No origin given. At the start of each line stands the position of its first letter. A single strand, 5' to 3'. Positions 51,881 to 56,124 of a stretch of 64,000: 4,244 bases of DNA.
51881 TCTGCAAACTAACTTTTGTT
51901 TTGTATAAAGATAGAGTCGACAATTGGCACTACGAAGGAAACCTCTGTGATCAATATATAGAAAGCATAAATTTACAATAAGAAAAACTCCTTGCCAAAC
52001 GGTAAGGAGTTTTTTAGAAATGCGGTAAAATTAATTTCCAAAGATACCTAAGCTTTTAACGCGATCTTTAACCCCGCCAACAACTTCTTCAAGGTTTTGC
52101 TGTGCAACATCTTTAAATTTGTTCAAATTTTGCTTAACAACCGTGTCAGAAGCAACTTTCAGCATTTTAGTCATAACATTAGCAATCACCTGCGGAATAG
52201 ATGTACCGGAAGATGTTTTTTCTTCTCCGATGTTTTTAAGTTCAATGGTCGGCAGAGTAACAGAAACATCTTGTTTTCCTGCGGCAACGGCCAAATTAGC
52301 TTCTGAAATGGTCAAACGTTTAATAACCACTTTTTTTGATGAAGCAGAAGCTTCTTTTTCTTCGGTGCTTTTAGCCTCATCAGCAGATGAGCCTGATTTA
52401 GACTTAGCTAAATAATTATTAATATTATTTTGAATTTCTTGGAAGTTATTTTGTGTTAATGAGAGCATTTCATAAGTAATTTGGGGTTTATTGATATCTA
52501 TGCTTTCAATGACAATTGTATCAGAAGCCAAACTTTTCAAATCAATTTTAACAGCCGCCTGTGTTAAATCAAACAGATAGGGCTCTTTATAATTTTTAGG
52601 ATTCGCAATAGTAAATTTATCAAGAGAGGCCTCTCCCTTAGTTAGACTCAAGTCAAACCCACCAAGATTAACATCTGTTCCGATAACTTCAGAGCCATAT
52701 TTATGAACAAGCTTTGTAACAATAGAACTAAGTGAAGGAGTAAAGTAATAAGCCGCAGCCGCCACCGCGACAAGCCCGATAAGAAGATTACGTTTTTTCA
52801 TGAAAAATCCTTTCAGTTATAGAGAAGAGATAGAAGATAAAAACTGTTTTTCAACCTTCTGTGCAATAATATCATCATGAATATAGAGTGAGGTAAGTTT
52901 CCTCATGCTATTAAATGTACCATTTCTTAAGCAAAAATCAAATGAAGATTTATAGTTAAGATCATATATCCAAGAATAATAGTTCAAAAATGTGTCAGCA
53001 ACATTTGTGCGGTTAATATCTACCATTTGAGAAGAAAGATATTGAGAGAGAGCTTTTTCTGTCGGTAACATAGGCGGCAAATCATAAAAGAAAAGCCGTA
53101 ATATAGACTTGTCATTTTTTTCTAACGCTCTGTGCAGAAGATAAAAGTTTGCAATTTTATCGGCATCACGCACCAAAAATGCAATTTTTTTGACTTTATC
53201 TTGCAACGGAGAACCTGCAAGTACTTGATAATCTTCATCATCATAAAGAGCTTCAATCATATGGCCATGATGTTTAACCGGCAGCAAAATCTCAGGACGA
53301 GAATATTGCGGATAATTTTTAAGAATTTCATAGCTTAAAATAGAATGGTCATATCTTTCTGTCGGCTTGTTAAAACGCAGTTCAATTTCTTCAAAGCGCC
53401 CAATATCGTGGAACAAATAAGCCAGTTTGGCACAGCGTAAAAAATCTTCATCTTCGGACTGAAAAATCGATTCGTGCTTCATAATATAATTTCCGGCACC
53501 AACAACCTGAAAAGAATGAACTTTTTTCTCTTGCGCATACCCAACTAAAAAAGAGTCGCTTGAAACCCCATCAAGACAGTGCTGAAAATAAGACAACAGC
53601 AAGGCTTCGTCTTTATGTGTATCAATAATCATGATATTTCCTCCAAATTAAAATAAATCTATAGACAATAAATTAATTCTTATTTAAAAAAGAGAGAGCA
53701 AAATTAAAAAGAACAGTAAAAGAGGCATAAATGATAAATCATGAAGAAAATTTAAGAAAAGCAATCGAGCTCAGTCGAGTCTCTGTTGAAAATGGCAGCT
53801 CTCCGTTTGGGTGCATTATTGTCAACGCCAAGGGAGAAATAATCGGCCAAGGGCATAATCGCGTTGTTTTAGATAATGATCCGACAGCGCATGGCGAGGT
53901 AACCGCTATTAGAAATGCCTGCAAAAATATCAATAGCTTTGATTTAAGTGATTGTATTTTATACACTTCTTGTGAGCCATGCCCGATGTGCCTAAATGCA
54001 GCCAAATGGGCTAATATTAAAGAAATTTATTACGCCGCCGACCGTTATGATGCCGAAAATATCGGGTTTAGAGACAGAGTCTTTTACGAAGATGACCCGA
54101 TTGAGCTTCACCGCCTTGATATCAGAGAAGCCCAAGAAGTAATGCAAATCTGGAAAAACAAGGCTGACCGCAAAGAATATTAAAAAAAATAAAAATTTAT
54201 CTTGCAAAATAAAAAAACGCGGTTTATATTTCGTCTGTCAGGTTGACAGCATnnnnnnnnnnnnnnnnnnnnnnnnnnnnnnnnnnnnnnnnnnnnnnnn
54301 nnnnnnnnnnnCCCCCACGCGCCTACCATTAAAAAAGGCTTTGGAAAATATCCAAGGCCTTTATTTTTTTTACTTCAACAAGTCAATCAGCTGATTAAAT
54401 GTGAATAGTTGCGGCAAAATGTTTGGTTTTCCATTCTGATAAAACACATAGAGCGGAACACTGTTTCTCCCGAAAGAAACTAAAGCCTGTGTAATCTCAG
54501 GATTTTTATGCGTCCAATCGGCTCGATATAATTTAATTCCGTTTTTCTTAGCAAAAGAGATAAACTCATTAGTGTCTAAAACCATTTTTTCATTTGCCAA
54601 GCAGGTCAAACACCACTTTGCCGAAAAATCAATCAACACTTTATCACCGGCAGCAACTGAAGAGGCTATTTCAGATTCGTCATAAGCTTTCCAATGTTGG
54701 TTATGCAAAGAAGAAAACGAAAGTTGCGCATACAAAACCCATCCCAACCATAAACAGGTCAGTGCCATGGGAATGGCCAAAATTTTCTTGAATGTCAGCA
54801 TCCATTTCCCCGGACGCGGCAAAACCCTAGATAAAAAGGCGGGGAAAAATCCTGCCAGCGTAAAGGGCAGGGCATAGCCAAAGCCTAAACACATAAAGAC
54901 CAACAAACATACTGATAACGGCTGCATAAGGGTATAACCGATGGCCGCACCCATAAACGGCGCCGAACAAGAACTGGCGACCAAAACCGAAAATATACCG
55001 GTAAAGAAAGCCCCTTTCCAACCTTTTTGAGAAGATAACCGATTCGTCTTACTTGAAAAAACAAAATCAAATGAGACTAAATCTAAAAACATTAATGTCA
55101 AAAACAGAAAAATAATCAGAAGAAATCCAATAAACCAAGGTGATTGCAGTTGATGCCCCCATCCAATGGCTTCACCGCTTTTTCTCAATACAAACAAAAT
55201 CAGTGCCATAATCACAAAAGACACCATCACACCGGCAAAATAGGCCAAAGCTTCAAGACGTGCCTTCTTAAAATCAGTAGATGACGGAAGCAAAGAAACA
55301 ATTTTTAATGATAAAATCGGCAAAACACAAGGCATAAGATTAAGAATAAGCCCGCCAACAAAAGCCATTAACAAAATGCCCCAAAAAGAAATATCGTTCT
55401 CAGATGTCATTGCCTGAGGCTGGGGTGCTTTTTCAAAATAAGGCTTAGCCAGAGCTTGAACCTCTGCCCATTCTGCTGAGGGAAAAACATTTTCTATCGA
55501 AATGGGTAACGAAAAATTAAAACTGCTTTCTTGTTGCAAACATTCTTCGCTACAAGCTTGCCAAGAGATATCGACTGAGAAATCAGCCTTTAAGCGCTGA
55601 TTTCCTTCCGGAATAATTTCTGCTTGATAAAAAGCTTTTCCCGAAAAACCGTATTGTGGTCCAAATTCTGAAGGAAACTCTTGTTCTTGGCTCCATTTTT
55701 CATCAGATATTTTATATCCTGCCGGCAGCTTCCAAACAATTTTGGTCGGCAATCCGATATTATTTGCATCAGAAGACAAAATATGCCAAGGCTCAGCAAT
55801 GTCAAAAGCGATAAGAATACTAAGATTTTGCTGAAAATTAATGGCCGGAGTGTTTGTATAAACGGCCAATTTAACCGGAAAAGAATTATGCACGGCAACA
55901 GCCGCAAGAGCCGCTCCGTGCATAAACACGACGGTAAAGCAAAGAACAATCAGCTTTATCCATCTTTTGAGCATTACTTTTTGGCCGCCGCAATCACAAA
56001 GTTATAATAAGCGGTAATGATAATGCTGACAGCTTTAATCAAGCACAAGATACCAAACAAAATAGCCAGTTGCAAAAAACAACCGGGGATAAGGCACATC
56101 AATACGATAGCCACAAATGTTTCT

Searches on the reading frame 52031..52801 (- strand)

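Call 81: search_protein_families(library=pfam, proteins=[window:52031-52801:-], max_evalue=1e-8)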
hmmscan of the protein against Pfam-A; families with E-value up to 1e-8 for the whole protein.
window:52031-52801:- (256 aa): 1 family
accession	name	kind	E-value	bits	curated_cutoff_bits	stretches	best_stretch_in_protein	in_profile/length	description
PF05359.17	DUF748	-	1.4e-12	46.9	50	1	3-189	15-183/1037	Domain of Unknown Function (DUF748)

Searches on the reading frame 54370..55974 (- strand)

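Call 81: search_protein_families(library=pfam, proteins=[window:54370-55974:-], max_evalue=1e-8)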
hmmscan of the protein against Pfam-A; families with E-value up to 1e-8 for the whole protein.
window:54370-55974:- (534 aa): 2 families
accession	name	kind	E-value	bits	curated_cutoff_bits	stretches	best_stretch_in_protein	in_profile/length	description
PF02683.22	DsbD_TM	-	2e-16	60.4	27.1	1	198-410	2-214/219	Cytochrome C biogenesis protein transmembrane domain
PF13899.12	Thioredoxin_7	-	1.4e-11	44.8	27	1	430-513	4-82/83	Thioredoxin-like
